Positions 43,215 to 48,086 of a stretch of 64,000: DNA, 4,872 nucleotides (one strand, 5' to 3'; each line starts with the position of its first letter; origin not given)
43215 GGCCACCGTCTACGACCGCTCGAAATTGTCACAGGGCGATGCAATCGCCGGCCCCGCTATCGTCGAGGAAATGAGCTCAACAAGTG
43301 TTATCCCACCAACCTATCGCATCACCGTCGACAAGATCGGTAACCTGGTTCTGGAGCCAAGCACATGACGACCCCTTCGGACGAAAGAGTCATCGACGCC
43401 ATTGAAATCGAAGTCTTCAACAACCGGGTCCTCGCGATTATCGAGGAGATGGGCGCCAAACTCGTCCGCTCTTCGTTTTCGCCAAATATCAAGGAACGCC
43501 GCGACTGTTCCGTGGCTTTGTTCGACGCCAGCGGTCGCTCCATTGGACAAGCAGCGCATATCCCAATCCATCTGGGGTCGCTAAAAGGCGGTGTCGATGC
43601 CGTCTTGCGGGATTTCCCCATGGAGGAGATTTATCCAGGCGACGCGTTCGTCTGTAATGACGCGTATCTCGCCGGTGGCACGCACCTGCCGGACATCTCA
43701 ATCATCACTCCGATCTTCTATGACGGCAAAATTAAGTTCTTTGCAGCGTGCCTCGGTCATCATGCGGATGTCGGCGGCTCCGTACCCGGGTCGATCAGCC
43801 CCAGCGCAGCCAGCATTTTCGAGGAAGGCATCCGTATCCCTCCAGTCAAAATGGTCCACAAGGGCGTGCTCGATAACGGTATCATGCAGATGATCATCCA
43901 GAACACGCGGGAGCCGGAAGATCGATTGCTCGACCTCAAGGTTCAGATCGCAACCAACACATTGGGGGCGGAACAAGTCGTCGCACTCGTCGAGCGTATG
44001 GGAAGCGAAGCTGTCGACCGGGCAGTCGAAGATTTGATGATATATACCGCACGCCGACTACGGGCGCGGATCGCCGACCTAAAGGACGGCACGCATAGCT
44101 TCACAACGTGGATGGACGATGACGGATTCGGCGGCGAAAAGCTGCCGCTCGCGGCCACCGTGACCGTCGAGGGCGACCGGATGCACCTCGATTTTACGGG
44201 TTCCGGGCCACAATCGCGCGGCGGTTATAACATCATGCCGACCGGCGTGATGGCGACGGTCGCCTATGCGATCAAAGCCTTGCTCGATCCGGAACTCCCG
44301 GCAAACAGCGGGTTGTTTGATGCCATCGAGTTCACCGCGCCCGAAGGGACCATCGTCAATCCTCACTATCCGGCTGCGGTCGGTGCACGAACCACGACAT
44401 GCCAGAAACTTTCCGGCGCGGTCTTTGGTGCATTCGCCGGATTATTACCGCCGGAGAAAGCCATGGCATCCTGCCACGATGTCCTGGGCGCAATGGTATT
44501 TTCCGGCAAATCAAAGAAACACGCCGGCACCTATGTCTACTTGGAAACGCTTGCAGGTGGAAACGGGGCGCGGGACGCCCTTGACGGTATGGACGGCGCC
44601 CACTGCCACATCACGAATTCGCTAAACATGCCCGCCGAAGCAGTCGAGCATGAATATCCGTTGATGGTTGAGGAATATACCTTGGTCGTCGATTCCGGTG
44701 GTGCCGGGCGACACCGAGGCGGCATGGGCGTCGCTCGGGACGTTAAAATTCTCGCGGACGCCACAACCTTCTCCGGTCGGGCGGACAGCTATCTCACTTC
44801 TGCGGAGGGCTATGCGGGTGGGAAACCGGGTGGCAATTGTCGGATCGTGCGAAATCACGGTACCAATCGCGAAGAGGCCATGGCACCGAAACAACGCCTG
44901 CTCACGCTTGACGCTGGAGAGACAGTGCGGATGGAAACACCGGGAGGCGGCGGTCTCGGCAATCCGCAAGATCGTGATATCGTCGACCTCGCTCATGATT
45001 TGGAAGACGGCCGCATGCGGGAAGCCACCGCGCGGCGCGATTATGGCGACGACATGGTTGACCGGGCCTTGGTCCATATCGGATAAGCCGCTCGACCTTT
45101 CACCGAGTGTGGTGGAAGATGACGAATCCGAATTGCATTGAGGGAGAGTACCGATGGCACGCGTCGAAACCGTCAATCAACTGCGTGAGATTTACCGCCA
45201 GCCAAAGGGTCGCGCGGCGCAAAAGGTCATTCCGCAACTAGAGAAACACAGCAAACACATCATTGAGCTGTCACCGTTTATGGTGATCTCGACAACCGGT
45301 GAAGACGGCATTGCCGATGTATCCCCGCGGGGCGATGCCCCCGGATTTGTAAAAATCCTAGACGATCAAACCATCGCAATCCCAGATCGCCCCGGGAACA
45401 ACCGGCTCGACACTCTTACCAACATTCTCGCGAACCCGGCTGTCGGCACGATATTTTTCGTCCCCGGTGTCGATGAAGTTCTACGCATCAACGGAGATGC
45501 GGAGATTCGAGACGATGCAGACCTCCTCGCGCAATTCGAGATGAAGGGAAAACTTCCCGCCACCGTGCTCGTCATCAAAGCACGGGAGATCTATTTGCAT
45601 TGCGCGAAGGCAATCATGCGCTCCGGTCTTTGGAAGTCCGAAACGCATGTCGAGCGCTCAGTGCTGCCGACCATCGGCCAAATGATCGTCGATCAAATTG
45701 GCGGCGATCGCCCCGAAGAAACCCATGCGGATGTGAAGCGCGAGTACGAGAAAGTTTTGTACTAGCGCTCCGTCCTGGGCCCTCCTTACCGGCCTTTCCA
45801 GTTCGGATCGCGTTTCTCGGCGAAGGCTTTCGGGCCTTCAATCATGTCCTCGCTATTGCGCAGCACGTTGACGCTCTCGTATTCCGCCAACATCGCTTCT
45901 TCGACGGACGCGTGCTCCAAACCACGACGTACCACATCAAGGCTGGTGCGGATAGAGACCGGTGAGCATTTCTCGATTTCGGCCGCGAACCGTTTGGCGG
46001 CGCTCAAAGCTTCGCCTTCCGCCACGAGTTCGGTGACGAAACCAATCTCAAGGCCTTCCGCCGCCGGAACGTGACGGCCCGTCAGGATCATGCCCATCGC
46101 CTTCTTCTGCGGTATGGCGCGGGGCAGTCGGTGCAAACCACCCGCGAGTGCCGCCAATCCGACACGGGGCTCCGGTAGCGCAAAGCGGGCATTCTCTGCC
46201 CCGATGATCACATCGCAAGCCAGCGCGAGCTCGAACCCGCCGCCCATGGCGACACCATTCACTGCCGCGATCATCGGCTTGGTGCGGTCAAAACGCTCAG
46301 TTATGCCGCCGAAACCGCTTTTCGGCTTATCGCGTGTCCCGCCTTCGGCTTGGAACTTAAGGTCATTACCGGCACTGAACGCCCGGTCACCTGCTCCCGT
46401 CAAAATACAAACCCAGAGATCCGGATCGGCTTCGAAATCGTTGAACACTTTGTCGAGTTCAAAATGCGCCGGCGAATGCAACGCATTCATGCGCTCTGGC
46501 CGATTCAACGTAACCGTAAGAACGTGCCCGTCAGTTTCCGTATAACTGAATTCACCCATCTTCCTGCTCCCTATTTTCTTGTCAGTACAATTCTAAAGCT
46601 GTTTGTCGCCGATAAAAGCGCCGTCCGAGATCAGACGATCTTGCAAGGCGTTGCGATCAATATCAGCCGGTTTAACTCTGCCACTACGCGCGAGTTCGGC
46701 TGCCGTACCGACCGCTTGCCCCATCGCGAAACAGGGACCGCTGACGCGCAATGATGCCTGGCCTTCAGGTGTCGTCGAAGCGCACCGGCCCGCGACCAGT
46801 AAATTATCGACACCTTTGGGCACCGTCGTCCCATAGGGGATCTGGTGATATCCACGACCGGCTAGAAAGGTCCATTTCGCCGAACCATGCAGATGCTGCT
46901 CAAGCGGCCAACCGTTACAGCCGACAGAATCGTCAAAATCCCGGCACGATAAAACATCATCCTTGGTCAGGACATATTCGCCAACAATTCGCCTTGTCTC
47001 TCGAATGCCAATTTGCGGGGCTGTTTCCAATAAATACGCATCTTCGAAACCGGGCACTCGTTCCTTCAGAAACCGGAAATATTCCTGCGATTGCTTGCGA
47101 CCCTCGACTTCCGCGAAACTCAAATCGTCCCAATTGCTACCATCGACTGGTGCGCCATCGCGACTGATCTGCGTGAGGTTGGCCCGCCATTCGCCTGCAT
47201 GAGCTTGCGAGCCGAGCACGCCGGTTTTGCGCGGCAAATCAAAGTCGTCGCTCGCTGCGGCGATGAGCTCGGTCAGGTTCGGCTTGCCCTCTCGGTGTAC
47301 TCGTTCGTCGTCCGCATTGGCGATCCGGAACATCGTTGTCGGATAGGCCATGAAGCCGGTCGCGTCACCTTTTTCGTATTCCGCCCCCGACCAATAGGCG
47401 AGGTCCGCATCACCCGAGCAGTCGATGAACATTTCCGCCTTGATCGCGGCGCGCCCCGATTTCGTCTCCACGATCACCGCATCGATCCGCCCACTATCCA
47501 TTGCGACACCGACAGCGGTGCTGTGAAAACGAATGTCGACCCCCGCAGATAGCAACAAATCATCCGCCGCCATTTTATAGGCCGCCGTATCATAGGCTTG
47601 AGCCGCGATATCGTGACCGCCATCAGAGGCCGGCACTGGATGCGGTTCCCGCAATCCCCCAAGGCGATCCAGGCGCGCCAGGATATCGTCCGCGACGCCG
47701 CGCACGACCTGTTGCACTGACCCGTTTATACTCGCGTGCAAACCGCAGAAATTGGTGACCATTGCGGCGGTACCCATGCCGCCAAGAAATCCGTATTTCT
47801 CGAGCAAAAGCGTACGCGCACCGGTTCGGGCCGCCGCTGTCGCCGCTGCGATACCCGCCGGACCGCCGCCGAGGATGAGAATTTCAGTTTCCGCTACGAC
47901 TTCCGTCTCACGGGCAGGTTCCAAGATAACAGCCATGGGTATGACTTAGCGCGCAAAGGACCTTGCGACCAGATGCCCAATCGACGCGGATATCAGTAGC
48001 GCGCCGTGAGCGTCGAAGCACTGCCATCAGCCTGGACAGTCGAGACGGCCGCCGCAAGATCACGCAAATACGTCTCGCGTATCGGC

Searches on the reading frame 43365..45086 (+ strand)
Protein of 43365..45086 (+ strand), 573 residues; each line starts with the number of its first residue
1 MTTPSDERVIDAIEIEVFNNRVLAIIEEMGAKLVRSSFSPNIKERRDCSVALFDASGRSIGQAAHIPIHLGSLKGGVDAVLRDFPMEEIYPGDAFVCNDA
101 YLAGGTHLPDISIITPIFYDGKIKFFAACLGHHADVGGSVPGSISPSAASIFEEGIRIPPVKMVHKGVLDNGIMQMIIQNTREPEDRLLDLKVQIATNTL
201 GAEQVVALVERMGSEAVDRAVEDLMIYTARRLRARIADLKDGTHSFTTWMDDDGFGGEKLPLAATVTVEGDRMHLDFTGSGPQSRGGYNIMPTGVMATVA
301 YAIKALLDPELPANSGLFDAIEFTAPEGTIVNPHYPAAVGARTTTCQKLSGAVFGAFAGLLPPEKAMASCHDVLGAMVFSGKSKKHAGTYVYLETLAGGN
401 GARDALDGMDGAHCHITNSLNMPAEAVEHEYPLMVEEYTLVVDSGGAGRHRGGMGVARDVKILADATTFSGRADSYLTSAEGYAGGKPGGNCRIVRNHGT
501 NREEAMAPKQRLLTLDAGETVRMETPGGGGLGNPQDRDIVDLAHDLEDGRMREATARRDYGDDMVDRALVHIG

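Call 36: search_protein_families(library=pfam, proteins=[window:43365-45086:+], max_evalue=0.00001)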
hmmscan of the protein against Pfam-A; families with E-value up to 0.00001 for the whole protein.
window:43365-45086:+ (573 aa): 1 family
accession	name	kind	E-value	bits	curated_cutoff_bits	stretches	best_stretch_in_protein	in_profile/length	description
PF02538.19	Hydantoinase_B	-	1.3e-177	591.8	26.8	1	11-534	1-519/519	Hydantoinase B/oxoprolinase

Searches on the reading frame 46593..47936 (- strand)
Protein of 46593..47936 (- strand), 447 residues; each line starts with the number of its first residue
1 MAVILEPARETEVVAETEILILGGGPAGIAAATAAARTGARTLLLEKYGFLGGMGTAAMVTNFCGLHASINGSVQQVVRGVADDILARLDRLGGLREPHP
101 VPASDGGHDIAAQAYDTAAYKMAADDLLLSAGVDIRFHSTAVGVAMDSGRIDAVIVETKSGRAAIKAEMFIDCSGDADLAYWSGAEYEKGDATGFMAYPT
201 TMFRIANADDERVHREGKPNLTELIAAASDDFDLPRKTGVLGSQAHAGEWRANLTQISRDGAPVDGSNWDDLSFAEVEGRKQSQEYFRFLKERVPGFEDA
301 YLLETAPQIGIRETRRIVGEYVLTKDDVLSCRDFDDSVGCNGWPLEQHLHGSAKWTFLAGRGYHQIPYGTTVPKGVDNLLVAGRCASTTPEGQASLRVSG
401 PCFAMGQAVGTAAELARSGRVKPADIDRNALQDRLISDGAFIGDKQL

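Call 36: search_protein_families(library=pfam, proteins=[window:46593-47936:-], max_evalue=0.00001)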
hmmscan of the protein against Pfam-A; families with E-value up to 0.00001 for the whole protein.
window:46593-47936:- (447 aa): 3 families
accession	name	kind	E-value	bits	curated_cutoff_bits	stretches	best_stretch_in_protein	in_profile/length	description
PF12831.13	FAD_oxidored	-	3.3e-113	379.6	27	1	19-435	2-416/416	FAD dependent oxidoreductase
PF00890.30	FAD_binding_2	-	5.7e-07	29.5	20.4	0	19-58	2-37/414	FAD binding domain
PF07992.20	Pyr_redox_2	-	7.6e-06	26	26.1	0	18-51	2-31/291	Pyridine nucleotide-disulphide oxidoreductase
